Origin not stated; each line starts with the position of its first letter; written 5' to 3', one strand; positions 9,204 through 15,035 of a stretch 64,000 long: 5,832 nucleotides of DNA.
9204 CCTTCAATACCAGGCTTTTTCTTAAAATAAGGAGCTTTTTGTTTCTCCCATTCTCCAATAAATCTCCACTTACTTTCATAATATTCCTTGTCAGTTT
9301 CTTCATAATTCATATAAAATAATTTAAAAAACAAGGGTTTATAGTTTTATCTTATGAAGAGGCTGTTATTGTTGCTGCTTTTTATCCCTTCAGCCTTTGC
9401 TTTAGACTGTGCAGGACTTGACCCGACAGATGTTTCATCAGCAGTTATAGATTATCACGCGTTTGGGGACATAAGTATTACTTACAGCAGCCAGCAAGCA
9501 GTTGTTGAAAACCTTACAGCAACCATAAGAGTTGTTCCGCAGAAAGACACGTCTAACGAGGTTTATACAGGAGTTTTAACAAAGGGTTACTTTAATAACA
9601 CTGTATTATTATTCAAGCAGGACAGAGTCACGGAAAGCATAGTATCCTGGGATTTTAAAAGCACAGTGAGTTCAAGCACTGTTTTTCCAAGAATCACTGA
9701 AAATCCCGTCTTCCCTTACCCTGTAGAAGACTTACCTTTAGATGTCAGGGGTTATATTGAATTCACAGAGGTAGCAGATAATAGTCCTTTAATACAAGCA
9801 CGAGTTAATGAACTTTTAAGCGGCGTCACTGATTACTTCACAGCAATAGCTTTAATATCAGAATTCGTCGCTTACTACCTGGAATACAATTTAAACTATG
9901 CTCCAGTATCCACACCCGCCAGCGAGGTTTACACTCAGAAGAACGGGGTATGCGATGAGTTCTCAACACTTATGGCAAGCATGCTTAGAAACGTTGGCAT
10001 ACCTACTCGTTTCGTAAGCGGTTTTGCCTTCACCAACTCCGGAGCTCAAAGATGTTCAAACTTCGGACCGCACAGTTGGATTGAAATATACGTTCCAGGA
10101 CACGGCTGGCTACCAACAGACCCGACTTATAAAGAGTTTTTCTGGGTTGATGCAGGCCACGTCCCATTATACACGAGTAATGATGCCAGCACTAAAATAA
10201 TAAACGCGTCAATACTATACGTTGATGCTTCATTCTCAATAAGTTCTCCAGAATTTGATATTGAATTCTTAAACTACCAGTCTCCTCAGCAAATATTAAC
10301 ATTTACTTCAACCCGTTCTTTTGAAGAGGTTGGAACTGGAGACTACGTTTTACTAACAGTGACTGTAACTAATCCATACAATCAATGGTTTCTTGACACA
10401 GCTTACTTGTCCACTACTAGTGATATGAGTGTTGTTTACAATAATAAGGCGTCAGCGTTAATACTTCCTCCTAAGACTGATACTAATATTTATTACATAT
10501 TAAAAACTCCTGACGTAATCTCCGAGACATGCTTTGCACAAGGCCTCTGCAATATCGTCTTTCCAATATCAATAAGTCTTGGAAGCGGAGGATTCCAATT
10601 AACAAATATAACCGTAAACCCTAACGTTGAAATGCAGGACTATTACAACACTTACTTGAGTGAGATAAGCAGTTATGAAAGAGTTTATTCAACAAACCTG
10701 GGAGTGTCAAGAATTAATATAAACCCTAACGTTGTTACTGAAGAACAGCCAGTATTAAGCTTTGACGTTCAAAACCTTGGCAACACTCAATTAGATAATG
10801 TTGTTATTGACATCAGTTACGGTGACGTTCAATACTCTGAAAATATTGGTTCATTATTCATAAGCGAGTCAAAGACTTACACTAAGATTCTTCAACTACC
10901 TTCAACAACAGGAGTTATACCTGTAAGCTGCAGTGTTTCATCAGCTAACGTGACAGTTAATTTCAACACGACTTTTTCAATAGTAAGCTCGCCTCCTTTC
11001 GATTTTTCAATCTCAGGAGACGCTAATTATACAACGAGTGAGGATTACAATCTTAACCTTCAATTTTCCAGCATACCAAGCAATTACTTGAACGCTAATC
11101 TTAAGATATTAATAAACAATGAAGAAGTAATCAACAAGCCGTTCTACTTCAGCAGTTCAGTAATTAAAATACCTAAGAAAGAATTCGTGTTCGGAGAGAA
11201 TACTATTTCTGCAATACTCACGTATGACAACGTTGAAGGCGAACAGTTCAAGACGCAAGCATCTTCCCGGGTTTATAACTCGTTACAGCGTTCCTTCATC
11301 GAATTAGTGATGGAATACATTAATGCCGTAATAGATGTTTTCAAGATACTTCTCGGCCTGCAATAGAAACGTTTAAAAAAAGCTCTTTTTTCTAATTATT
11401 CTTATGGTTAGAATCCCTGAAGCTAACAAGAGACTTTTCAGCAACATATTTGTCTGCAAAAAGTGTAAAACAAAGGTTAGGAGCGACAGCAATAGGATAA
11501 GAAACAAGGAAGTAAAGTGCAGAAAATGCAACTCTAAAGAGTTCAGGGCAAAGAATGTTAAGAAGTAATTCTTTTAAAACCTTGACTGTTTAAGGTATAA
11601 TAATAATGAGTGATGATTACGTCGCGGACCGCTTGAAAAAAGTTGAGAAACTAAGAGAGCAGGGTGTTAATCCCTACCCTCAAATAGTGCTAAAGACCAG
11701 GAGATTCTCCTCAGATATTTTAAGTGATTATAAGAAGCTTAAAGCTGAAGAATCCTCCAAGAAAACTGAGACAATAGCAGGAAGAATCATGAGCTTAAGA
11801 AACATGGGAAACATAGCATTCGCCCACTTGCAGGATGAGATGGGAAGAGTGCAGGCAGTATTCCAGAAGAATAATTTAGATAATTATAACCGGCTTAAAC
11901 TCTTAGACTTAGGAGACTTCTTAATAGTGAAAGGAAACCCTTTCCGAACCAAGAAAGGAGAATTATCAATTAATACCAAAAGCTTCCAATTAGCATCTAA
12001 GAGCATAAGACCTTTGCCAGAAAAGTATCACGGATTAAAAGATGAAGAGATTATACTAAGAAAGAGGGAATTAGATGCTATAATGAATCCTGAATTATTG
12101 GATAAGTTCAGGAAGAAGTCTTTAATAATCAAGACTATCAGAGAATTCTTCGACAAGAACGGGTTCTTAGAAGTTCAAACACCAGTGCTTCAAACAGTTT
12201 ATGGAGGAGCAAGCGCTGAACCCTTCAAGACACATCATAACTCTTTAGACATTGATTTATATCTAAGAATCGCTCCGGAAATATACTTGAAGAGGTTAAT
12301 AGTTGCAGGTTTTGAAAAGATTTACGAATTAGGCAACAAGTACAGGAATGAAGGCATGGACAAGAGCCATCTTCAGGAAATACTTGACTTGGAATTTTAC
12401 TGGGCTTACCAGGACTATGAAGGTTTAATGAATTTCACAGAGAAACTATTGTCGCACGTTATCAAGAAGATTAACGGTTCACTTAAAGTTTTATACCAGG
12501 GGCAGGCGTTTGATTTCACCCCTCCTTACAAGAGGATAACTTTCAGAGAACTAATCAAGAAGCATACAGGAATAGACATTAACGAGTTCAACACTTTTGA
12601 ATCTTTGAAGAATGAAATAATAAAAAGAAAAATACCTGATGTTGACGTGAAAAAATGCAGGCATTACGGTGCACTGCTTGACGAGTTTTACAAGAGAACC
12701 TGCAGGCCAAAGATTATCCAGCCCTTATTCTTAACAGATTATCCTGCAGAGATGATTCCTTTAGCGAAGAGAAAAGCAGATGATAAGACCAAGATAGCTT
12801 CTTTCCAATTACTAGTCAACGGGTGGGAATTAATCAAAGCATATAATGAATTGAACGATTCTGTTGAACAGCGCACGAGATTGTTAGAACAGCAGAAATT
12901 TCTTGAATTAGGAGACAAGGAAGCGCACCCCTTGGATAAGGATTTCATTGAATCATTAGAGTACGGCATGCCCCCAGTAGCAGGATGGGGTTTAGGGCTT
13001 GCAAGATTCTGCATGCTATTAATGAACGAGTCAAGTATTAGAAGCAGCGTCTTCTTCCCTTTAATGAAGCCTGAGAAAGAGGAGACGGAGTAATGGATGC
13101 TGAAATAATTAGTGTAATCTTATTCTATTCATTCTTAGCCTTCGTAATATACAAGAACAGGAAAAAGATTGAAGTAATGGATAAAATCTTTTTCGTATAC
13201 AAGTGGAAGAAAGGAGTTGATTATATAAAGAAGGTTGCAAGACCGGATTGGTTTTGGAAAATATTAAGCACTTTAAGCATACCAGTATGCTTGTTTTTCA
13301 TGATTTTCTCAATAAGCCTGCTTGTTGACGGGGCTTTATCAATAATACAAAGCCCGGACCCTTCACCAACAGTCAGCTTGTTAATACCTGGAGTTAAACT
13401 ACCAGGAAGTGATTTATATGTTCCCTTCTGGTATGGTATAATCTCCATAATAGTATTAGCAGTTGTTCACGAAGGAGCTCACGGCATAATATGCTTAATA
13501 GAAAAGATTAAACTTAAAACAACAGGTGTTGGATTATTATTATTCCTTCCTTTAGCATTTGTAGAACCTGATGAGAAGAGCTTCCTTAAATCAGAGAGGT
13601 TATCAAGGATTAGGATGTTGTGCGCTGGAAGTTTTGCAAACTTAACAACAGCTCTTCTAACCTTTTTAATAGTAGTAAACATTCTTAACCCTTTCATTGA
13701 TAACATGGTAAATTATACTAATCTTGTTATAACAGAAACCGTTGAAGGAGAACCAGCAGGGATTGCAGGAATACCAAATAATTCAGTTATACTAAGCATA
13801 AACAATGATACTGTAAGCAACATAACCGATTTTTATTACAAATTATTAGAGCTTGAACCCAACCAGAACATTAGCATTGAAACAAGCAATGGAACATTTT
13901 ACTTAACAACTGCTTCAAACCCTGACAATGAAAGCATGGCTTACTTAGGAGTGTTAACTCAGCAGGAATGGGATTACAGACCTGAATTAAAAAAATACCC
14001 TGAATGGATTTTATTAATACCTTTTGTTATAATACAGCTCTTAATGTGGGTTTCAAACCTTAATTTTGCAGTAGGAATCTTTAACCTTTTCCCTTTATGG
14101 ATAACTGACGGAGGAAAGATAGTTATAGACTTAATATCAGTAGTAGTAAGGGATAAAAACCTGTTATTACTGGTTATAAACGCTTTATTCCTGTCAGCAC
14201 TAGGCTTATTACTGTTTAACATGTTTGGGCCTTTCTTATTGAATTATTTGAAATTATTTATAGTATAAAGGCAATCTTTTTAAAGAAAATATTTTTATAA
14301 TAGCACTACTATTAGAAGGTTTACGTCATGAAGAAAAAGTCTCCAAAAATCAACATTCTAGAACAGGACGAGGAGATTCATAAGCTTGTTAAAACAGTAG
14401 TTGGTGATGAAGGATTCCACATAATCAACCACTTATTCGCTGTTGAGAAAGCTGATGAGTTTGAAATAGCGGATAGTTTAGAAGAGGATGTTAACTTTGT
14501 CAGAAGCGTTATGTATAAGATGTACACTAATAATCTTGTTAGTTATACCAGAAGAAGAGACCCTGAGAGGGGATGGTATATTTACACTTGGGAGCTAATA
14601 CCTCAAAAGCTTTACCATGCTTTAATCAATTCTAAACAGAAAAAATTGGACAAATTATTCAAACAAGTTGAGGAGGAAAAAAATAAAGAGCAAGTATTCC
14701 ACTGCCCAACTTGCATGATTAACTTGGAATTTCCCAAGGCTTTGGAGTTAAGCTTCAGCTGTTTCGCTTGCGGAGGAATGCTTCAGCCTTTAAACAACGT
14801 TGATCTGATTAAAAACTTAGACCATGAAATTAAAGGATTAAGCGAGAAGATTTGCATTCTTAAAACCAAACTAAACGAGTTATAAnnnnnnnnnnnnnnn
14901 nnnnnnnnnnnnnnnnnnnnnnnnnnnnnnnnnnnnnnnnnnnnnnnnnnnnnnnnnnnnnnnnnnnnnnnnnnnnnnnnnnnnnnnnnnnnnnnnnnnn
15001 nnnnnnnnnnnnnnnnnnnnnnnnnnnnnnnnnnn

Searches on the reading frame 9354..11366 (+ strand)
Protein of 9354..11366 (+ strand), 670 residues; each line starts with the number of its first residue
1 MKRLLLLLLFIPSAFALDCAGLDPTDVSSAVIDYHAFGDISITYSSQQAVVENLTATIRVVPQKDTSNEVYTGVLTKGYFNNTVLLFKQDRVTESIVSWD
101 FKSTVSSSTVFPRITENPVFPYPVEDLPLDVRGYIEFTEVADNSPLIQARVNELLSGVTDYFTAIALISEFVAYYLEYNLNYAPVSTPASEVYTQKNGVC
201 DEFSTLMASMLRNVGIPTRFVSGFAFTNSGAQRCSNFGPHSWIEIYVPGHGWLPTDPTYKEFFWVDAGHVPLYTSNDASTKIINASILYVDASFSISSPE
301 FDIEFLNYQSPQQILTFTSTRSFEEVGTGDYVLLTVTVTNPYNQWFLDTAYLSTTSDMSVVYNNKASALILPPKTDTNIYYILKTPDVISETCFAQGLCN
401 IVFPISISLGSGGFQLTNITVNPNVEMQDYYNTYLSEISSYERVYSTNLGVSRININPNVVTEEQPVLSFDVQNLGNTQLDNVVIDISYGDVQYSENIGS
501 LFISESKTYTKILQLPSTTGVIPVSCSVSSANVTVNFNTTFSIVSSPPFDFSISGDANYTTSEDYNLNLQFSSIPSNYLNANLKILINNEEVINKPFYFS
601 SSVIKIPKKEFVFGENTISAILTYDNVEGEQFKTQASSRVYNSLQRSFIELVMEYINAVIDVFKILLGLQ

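Call 45: search_protein_families(library=pfam, proteins=[window:9354-11366:+], max_evalue=0.001)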
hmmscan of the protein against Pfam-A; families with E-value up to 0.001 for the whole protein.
window:9354-11366:+ (670 aa): 1 family
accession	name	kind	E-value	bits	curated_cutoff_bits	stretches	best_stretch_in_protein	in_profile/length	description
PF01841.26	Transglut_core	-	1.2e-21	77.4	23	1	151-257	4-108/108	Transglutaminase-like superfamily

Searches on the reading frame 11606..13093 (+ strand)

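Call 45: search_protein_families(library=pfam, proteins=[window:11606-13093:+], max_evalue=0.001)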
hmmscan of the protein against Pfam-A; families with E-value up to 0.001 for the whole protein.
window:11606-13093:+ (495 aa): 3 families
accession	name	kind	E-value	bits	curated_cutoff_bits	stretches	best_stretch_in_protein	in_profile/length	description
PF00152.25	tRNA-synt_2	-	5e-80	269.3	25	1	146-487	1-307/308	tRNA synthetases class II (D, K and N)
PF01336.31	tRNA_anti-codon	-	2.7e-15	56.5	27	1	56-129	2-74/75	OB-fold nucleic acid binding domain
PF01409.25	tRNA-synt_2d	-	3.1e-05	24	19.8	0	238-309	104-174/246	tRNA synthetases class II core domain (F)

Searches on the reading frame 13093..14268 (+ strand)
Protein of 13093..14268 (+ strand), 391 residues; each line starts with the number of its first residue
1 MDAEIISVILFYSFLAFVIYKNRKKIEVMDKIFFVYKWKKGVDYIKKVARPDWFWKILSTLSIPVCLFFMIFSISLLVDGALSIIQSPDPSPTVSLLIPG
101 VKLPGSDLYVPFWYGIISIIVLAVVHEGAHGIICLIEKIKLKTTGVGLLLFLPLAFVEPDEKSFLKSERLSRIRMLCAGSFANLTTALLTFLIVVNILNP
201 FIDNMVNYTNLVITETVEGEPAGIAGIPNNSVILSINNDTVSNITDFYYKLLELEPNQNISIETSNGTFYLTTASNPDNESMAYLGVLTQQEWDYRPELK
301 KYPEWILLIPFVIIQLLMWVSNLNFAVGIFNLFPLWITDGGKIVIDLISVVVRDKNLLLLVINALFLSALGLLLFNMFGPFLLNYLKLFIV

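Call 45: search_protein_families(library=pfam, proteins=[window:13093-14268:+], max_evalue=0.001)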
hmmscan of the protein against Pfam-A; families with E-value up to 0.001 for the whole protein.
window:13093-14268:+ (391 aa): 1 family
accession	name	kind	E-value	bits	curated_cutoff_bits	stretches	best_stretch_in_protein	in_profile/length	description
PF02163.28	Peptidase_M50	-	2.2e-19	70.1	27.2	1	114-354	1-200/221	Peptidase family M50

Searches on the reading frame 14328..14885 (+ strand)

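Call 45: search_protein_families(library=pfam, proteins=[window:14328-14885:+], max_evalue=0.001)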
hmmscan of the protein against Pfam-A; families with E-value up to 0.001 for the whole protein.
window:14328-14885:+ (185 aa): 1 family
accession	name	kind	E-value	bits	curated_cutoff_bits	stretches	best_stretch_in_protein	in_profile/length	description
PF02002.24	TFIIE_alpha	-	1.4e-15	57.4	22.9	1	17-119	3-105/105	TFIIE alpha subunit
